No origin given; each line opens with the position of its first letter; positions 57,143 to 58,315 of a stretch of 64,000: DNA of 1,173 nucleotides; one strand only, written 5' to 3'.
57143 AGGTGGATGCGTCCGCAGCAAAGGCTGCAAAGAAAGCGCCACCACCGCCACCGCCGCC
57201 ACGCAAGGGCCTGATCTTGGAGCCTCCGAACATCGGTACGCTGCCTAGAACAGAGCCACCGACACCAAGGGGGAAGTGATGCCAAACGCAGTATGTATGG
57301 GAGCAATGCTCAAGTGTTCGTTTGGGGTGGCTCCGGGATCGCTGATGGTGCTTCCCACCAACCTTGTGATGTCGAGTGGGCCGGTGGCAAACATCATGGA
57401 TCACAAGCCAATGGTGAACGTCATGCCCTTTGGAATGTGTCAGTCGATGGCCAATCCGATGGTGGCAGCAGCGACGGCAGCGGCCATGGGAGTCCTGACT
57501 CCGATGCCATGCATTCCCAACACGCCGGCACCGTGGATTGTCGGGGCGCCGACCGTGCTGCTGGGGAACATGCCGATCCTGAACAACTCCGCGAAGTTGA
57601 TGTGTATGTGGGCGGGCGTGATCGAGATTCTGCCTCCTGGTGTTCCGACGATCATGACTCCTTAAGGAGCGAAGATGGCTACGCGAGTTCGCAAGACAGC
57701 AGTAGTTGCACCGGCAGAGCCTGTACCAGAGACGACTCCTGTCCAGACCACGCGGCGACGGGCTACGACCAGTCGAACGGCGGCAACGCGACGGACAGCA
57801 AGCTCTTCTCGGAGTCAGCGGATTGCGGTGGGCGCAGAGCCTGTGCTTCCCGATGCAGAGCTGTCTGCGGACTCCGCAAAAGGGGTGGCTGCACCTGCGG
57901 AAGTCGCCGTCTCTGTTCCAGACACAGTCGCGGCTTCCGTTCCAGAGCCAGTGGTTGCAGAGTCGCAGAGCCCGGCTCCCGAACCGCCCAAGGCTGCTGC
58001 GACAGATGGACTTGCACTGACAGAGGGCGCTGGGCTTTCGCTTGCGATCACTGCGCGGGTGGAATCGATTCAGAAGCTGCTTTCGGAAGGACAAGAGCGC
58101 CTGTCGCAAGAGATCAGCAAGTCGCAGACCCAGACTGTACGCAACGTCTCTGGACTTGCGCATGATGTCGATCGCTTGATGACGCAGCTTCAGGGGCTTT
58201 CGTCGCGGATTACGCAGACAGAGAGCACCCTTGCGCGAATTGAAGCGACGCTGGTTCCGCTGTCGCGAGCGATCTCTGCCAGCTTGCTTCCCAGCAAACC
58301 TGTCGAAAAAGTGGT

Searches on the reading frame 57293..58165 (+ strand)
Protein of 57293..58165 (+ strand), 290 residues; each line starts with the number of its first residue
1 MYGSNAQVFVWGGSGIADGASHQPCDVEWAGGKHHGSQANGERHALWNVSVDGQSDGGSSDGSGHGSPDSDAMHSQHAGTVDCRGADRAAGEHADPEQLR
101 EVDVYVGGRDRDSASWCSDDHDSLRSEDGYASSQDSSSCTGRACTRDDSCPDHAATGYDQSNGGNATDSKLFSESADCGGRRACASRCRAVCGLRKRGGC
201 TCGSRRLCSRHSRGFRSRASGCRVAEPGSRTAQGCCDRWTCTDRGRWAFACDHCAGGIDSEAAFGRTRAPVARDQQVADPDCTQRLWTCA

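Call 6: search_protein_families(library=pfam, proteins=[window:57293-58165:+], max_evalue=0.001)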
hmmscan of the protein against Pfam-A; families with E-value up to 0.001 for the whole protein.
window:57293-58165:+ (290 aa): 0 families

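Call 82: search_protein_families(library=pfam, proteins=[window:57293-58165:+], max_evalue=1)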
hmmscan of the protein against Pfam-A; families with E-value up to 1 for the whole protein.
window:57293-58165:+ (290 aa): 1 family
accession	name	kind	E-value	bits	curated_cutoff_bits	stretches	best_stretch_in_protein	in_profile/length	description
PF22322.1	DUF6973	-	0.071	13.2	27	1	25-51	25-51/124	Domain of unknown function (DUF6973)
